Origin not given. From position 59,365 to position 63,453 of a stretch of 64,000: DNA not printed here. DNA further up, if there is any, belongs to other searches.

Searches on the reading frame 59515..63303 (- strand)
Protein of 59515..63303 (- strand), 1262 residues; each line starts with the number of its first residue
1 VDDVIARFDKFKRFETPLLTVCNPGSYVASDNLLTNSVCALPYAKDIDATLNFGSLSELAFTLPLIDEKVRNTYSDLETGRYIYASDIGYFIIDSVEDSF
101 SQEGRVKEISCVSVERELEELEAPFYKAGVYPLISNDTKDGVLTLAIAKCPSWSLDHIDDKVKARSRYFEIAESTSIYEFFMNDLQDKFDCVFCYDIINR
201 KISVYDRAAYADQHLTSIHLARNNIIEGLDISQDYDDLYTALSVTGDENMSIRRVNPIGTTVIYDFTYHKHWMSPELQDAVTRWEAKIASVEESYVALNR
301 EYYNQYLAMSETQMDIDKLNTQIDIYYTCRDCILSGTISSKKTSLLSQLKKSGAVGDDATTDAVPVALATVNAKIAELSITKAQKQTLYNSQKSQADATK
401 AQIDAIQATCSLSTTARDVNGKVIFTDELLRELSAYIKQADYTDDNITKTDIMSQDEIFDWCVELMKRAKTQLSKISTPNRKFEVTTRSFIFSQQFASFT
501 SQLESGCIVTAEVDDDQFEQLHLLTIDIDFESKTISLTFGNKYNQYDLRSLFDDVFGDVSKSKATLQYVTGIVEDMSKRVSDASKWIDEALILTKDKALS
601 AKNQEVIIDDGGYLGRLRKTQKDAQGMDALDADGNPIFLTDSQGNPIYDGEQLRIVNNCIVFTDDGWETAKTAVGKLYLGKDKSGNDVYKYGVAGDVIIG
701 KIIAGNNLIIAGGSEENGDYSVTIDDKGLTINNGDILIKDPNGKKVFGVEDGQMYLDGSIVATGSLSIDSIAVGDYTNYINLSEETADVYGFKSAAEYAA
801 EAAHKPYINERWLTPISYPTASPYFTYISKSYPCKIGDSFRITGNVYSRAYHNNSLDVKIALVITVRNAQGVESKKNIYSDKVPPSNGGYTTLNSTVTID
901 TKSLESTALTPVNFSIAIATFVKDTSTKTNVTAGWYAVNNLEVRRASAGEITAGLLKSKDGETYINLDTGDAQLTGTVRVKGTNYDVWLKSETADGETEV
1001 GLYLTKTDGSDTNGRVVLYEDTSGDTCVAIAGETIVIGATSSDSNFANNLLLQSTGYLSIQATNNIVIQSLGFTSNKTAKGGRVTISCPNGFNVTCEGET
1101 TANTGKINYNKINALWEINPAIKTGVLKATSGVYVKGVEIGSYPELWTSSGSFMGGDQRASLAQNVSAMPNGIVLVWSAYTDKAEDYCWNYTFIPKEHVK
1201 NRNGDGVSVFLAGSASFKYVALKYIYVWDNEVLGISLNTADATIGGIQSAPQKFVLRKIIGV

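Call 47: search_protein_families(library=pfam, proteins=[window:59515-63303:-], max_evalue=0.001)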
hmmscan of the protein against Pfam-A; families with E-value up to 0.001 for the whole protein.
window:59515-63303:- (1262 aa): 1 family
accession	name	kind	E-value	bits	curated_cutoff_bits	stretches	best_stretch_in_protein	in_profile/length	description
PF24049.1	YOMG_N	-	3.8e-05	24.1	27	1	41-111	12-89/89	YOMG N-terminal domain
